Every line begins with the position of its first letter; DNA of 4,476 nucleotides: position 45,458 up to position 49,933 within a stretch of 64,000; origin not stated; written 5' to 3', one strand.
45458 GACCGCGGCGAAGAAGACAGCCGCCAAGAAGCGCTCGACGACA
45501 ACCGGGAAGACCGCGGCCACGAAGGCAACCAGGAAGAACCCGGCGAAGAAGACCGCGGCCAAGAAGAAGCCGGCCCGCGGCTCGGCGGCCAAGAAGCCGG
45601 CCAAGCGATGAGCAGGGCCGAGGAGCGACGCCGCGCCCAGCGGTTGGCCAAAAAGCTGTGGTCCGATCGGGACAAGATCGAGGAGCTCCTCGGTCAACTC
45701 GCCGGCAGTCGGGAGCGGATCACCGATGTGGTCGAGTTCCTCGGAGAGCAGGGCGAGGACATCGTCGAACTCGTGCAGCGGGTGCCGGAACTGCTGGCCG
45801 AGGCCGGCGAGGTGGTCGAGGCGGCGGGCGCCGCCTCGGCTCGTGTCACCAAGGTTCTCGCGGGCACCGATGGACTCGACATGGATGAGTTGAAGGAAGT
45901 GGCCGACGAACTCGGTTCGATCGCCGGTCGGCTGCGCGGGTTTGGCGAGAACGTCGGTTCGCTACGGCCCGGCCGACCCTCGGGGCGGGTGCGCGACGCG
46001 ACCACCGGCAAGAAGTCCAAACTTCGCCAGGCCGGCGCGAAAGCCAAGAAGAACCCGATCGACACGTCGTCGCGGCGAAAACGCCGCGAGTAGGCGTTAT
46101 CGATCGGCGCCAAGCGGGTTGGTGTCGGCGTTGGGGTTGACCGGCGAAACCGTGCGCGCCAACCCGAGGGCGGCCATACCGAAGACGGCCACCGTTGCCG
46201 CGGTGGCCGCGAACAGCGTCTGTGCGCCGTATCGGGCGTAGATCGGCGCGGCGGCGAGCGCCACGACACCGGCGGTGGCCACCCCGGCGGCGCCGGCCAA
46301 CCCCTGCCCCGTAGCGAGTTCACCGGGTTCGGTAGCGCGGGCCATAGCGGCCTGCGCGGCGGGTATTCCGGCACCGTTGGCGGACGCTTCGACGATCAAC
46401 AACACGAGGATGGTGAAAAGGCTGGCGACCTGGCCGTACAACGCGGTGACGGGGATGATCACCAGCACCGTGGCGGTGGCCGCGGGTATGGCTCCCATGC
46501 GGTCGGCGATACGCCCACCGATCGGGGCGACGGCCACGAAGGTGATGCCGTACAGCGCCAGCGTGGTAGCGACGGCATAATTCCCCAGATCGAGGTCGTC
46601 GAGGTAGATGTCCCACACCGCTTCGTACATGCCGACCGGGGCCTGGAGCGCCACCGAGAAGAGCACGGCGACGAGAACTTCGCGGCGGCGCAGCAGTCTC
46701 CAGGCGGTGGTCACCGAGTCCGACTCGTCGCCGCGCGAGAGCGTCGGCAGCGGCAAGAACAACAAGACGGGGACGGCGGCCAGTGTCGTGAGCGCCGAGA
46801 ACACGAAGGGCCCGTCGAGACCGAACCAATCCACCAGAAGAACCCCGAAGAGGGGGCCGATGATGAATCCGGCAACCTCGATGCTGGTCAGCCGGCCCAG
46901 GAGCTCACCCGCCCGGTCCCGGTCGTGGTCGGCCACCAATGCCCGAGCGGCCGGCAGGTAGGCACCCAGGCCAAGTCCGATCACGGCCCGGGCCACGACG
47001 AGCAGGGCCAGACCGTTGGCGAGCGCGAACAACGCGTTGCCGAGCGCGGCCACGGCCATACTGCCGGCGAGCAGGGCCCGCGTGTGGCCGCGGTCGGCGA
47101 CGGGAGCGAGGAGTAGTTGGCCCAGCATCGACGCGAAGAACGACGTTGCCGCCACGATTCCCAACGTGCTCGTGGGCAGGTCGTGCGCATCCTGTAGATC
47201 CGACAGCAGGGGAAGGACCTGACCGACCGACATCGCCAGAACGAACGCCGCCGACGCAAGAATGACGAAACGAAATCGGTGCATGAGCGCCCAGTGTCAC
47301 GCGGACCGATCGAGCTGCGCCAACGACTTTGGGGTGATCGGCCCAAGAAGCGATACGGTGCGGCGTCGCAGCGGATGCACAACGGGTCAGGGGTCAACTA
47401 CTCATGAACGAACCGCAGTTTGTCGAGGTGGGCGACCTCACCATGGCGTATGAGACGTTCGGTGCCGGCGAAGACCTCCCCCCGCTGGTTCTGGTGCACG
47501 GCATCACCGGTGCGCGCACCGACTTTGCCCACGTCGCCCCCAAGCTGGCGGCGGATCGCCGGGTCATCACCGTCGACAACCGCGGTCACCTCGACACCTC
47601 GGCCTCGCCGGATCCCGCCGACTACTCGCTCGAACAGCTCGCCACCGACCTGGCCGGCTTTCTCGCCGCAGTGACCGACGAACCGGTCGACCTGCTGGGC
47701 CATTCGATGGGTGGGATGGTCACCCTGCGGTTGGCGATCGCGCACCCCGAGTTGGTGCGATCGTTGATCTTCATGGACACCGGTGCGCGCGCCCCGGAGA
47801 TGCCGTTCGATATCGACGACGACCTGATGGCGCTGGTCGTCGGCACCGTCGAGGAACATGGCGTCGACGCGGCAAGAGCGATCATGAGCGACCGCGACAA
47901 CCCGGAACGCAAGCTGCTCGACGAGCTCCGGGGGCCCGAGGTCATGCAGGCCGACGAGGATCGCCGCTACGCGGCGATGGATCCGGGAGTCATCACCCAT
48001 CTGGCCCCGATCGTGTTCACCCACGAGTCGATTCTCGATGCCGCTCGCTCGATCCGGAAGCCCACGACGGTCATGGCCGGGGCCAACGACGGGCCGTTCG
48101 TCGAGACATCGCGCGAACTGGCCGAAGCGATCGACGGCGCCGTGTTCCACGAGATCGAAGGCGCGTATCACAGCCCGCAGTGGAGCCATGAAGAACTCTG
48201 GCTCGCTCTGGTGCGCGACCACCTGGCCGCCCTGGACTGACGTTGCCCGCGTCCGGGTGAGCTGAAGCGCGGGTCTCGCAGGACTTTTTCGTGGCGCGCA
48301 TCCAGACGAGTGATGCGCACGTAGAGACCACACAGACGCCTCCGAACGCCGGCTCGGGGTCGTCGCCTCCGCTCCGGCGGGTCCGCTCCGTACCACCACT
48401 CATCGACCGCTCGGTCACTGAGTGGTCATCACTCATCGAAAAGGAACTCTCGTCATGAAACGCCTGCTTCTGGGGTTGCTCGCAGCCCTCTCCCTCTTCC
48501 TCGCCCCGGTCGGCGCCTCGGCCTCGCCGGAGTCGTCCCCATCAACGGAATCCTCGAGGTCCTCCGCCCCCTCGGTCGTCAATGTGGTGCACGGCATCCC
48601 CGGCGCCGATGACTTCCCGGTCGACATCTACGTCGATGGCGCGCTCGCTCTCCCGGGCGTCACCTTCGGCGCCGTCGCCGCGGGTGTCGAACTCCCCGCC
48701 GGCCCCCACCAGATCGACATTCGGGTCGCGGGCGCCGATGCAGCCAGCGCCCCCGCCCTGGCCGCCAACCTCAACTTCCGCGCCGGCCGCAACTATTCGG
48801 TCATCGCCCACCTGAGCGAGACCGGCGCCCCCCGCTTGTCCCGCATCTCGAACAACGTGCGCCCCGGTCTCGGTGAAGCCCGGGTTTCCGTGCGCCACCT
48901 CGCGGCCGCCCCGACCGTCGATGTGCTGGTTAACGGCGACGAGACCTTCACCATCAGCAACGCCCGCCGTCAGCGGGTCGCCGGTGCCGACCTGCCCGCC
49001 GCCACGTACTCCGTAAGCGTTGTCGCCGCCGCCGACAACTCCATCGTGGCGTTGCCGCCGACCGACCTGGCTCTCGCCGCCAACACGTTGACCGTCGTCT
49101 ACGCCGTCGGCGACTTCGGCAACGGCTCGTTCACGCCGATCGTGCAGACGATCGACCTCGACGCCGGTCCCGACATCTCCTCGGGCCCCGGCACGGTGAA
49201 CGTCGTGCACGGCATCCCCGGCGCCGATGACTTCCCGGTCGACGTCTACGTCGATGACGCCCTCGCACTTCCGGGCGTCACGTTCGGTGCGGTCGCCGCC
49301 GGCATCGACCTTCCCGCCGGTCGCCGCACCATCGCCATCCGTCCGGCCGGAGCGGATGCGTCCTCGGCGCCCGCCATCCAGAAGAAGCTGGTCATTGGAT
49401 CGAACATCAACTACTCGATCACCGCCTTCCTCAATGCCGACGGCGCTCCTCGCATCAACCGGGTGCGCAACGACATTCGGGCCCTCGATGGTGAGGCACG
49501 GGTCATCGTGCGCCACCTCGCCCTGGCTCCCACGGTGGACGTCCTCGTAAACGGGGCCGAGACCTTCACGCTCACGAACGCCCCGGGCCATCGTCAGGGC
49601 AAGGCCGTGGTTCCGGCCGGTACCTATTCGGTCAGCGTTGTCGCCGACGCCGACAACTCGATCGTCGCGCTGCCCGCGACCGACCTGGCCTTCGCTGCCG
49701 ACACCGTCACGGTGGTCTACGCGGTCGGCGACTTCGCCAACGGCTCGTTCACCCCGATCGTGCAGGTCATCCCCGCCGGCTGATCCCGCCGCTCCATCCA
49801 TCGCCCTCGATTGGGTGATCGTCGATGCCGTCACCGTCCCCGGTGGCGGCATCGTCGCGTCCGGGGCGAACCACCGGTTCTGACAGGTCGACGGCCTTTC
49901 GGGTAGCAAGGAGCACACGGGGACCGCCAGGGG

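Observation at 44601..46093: Translationally coupled paralog pair of helical proteins with histone-H1/HupB-like lysine-rich tails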

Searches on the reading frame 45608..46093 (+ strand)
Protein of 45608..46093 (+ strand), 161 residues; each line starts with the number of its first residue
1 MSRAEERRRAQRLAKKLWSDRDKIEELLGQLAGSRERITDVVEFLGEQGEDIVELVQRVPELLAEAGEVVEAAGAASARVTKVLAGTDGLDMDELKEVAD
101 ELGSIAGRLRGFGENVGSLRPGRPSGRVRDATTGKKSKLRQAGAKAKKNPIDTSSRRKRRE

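Call 3: search_protein_families(library=pfam, proteins=[window:45608-46093:+], max_evalue=10)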
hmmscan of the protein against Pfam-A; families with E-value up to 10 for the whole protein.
window:45608-46093:+ (161 aa): 4 families
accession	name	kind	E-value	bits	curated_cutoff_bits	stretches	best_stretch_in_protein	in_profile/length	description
PF20859.2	RHA1_ro05818_N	-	0.016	15.6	27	1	68-109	8-49/58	Hypothetical protein RHA1_ro05818, N-terminal helical domain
PF12325.13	TMF_TATA_bd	-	0.061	13.9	29.1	1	14-62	56-104/115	TATA element modulatory factor 1 TATA binding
PF11918.13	Peptidase_S41_N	-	0.21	12.1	26.6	1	50-100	9-60/129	N-terminal domain of Peptidase_S41 in eukaryotic IRBP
PF21848.1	DUF6907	-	0.52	11.3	26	1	79-113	72-111/116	Domain of unknown function (DUF6907)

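Call 4: search_protein_families(library=ncbifam, proteins=[window:45608-46093:+], max_evalue=10)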
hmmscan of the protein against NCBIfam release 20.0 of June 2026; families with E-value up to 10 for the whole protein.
window:45608-46093:+ (161 aa): 7 families
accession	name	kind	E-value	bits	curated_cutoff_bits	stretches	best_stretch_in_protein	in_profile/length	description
NF006445.0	PRK08763.1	subfamily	0.0033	17.6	246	1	84-152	87-155/164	single-stranded DNA-binding protein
NF004578.0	PRK05922.1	equivalog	0.0051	15.7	604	1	27-93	173-239/434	type III secretion system ATPase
NF033916.0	antiphage_ZorA_3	subfamily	0.026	13.4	250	1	10-103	406-492/509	anti-phage ZorAB system protein ZorA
NF002572.0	PRK02224.1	equivalog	0.026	12.8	1087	1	10-109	239-594/888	DNA double-strand break repair ATPase Rad50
TIGR02644.1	Y_phosphoryl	subfamily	0.033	13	409.05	1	22-89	235-303/417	pyrimidine-nucleoside phosphorylase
NF047515.1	SpiroCoCo_C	equivalog_domain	0.047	12.8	125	1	11-85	127-201/313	SpiroCoCo family coiled-coil protein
TIGR00996.1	Mtu_fam_mce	paralog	0.051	12.7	140.5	1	37-110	154-226/291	MCE family protein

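Call 9: search_protein_families(library=padloc, proteins=[window:45608-46093:+], max_evalue=1)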
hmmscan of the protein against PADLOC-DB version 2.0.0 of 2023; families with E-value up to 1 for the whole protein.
window:45608-46093:+ (161 aa): 1 family
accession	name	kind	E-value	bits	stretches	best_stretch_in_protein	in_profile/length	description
PDLC00603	ZorA1|ZorA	-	0.018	11.6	1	15-111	513-613/727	MotA/ExbB/TolQ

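Call 10: search_protein_families(library=phrogs, proteins=[window:45608-46093:+], max_evalue=1)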
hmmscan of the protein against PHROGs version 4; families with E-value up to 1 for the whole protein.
window:45608-46093:+ (161 aa): 5 families
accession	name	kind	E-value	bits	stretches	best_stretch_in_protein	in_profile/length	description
phrog_4881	-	unknown function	0.0098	16.6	1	2-68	65-131/173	-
phrog_339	-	tail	0.044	12.9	1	1-120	485-611/1123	tail length tape measure protein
phrog_33090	-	unknown function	0.15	12.9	0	62-98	21-58/68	-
phrog_1373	-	transcription regulation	0.16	12.9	1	68-103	81-116/166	transcriptional regulator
phrog_7740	-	tail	0.21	9.7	1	12-129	113-230/2151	tail length tape measure protein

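Call 12: find_homologous_proteins(query=window:45608-46093:+)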
Query window:45608-46093:+ (161 aa): 1 proteins with E <= 0.001 among 807 candidates.
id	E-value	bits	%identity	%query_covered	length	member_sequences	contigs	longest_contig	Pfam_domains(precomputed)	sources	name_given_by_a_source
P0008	1.7e-91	322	100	100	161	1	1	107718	-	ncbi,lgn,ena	-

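Call 19: find_encoding_contigs(protein=P0008, flank=10000, max_places=4)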
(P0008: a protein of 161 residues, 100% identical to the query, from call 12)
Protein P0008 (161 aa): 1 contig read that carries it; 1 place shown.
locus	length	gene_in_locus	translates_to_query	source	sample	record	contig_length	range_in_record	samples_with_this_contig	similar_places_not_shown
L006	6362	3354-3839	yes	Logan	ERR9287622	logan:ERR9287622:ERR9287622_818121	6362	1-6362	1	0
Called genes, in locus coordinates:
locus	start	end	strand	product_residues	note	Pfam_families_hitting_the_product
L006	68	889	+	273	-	PF00892:EamA (weak)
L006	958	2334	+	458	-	PF01425:Amidase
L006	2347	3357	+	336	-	-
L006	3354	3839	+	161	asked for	-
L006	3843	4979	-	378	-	PF07690:MFS_1, PF12832:MFS_1_like, PF07690:MFS_1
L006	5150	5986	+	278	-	PF00561:Abhydrolase_1, PF00975:Thioesterase, PF12146:Hydrolase_4, PF12697:Abhydrolase_6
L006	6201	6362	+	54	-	?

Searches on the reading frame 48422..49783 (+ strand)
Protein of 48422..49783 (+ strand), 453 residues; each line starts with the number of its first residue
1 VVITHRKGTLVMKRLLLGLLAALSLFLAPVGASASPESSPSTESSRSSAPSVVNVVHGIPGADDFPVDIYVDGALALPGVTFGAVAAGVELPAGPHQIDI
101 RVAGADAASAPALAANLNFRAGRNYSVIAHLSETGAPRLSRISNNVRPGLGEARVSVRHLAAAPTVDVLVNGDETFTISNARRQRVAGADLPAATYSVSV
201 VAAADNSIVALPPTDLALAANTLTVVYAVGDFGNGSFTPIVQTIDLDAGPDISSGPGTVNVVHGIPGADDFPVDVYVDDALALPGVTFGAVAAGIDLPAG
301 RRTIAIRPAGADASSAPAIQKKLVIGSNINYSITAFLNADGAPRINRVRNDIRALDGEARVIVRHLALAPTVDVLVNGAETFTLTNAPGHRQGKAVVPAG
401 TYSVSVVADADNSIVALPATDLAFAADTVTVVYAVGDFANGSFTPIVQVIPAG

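Call 72: search_protein_families(library=pfam, proteins=[window:48422-49783:+], max_evalue=0.00001)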
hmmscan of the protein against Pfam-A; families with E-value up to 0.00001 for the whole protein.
window:48422-49783:+ (453 aa): 1 family
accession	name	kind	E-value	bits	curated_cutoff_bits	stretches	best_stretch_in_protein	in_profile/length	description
PF14344.12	DUF4397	-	1.2e-44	152.2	30.6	2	53-168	3-118/119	Domain of unknown function (DUF4397)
